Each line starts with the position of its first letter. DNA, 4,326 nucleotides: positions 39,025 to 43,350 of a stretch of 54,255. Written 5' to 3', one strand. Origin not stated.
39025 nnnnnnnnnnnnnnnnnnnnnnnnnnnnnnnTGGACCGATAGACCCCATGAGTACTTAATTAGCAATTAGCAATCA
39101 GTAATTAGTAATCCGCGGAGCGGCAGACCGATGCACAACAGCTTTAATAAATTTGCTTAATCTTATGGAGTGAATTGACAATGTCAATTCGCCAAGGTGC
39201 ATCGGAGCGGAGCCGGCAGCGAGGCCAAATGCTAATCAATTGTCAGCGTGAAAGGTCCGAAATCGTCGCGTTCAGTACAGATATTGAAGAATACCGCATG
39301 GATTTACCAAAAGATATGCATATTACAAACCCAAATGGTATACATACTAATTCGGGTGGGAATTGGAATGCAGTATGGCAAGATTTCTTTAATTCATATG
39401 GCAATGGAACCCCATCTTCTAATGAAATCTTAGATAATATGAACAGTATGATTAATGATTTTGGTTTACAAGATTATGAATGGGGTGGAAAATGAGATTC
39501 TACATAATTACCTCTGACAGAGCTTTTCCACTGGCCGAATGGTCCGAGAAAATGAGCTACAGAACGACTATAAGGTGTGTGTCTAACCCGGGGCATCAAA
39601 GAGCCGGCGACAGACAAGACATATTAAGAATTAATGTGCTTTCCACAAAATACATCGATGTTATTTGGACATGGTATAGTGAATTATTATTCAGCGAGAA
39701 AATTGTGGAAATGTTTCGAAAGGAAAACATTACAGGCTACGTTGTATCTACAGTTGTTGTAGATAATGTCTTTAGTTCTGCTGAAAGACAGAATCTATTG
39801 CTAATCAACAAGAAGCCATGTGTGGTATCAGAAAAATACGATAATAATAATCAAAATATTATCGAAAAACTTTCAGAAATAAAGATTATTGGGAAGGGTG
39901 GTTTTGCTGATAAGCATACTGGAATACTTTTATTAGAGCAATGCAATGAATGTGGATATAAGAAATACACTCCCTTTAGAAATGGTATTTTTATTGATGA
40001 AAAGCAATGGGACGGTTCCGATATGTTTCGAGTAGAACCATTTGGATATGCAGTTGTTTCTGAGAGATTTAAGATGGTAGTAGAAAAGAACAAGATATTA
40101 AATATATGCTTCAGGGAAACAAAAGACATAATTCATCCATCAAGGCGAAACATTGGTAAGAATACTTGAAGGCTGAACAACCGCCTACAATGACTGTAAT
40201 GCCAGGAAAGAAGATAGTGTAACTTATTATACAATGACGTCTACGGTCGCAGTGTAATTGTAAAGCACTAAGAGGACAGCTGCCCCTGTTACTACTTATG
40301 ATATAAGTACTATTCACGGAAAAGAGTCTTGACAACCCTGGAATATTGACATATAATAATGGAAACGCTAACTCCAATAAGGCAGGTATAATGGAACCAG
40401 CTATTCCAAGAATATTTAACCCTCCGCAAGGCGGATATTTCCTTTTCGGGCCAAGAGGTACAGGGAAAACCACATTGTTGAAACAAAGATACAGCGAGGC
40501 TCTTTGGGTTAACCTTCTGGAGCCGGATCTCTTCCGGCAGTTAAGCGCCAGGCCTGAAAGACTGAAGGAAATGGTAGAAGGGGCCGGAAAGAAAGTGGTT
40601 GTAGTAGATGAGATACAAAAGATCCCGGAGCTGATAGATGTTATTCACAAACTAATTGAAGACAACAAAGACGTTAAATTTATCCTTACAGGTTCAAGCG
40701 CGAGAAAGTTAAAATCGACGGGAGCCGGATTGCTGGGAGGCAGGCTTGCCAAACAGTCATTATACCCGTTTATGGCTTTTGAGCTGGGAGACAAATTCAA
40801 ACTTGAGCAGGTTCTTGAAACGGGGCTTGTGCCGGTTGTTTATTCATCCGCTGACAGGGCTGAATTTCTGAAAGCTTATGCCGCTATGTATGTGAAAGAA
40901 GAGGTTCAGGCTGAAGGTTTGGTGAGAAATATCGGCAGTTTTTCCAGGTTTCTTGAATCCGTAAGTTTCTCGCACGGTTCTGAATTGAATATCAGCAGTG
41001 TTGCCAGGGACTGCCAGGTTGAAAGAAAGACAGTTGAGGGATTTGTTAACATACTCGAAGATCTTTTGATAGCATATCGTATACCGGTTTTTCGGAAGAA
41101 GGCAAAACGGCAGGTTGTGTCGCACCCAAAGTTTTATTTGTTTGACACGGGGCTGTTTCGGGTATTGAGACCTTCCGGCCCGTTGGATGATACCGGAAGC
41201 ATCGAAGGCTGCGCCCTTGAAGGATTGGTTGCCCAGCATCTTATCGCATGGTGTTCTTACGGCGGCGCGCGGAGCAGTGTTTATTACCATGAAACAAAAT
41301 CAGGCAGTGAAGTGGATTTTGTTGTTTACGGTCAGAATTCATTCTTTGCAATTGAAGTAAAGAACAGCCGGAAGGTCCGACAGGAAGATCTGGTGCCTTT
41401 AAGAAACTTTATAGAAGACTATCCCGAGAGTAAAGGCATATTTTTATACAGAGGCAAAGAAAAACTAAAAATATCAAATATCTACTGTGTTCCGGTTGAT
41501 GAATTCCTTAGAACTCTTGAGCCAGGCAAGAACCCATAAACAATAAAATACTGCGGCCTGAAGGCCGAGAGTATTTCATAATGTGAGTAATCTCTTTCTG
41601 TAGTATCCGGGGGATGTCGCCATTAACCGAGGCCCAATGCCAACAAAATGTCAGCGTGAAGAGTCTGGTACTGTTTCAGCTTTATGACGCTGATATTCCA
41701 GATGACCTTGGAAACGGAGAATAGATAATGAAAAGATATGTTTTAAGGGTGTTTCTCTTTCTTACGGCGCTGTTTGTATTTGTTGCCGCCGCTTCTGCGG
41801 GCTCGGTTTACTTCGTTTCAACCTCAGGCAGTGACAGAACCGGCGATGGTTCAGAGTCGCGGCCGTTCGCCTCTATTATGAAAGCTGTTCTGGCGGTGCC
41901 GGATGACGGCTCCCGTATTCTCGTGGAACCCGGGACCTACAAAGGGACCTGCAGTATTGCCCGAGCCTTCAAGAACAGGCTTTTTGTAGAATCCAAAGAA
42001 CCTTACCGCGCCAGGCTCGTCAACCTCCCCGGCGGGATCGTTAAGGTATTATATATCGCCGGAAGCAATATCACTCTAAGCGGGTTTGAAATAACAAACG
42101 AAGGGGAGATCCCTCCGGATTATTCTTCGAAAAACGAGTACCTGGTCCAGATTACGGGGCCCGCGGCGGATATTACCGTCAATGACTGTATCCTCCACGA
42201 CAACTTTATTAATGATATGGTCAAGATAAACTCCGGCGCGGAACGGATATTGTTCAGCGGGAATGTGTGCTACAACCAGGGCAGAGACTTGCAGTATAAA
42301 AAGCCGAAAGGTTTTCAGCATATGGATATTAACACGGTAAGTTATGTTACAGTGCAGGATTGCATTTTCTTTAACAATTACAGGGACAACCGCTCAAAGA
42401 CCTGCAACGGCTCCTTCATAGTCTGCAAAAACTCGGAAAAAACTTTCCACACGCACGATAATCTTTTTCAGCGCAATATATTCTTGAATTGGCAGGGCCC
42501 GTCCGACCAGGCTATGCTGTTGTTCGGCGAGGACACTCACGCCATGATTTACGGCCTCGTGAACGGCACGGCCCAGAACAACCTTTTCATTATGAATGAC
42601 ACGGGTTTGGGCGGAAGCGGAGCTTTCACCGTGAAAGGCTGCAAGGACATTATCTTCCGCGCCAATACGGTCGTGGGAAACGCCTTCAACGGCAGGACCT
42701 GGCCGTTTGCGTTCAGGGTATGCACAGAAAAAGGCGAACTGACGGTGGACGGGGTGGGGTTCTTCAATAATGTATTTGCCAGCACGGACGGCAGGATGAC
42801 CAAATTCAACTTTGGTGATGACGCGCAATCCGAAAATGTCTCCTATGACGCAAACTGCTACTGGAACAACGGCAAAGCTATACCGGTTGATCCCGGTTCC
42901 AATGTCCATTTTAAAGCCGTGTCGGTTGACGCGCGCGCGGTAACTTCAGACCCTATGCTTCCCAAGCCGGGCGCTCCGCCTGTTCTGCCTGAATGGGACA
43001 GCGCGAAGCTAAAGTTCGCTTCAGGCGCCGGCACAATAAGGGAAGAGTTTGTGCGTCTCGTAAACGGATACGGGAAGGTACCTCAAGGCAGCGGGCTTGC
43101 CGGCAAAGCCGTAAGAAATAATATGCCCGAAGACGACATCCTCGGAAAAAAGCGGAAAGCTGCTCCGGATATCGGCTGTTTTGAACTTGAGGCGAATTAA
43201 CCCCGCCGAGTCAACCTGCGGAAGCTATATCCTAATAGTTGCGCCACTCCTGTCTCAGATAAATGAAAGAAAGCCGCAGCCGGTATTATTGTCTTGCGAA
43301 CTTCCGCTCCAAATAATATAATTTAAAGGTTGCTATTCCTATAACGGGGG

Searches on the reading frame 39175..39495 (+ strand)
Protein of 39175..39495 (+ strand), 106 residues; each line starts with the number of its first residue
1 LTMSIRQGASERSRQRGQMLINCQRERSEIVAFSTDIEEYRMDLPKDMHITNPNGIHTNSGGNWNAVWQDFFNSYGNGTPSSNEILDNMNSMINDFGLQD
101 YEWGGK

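Call 82: search_protein_families(library=pfam, proteins=[window:39175-39495:+])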
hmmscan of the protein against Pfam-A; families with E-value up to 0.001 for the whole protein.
window:39175-39495:+ (106 aa): 1 family
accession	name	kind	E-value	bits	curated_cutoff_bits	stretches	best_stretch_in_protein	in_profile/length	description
PF09533.15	DUF2380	-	4.9e-08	33.1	26.3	1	34-98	119-179/187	Predicted lipoprotein of unknown function (DUF2380)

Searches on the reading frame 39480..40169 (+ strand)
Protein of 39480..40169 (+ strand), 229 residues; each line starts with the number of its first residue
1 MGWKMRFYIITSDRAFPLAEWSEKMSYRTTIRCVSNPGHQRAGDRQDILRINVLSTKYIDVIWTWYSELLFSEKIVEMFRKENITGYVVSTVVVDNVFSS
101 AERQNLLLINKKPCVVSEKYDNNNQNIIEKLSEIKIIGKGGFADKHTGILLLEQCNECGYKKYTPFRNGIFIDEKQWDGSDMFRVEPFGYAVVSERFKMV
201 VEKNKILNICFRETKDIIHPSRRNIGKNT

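Call 82: search_protein_families(library=pfam, proteins=[window:39480-40169:+])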
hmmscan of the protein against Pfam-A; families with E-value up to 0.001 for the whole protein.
window:39480-40169:+ (229 aa): 1 family
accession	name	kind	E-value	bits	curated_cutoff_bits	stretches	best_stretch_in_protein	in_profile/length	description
PF09535.15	Gmx_para_CXXCG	-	4.1e-05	23.5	25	1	125-213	144-233/236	Protein of unknown function (Gmx_para_CXXCG)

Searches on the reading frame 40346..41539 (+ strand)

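Call 82: search_protein_families(library=pfam, proteins=[window:40346-41539:+])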
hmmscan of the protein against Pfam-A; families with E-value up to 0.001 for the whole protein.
window:40346-41539:+ (397 aa): 7 families
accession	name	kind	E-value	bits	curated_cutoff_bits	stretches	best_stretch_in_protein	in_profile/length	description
PF13635.12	DUF4143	-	2e-32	112.6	28.1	1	186-340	3-159/160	Domain of unknown function (DUF4143)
PF13173.12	AAA_14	-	3.7e-23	82.4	27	1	31-146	5-127/129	AAA domain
PF25199.1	nSTAND_NTPase5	-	1.7e-06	28.4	34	1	31-116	44-132/145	Novel STAND NTPase 5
PF13401.12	AAA_22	-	2.3e-06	28.4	27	0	68-117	70-123/130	AAA domain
PF00004.35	AAA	-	3.7e-06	27.8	21.2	1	32-123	2-115/131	ATPase family associated with various cellular activities (AAA)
PF01637.24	ATPase_2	-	0.00085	19.6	33.2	0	31-50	23-42/225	ATPase domain predominantly from Archaea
PF24389.1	ORC-CDC6-like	-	0.00089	18.5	27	0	22-46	28-50/571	ORC-CDC6-like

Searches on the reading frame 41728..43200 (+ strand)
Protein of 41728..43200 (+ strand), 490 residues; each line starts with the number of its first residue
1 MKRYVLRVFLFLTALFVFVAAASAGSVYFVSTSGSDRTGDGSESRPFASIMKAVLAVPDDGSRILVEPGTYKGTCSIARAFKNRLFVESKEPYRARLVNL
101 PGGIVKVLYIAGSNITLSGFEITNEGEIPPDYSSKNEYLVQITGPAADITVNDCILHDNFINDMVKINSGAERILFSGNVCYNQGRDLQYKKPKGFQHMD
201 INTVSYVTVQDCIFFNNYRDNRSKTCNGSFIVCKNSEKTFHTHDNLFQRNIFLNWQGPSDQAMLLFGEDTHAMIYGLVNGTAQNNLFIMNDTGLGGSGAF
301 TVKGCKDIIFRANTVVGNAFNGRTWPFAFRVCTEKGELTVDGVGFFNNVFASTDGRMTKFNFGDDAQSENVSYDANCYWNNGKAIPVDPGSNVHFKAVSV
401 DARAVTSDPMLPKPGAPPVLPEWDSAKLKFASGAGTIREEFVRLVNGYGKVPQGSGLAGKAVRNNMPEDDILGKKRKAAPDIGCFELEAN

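Call 82: search_protein_families(library=pfam, proteins=[window:41728-43200:+])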
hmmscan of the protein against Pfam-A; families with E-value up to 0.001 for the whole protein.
window:41728-43200:+ (490 aa): 2 families
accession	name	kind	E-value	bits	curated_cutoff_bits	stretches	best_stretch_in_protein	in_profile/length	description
PF07602.17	DUF1565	-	3.4e-05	23.7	20.3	0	33-72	2-39/257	Protein of unknown function (DUF1565)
PF17161.10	DUF5123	-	0.0004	21.9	35.1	0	308-410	1-87/113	Domain of unknown function (DUF5123)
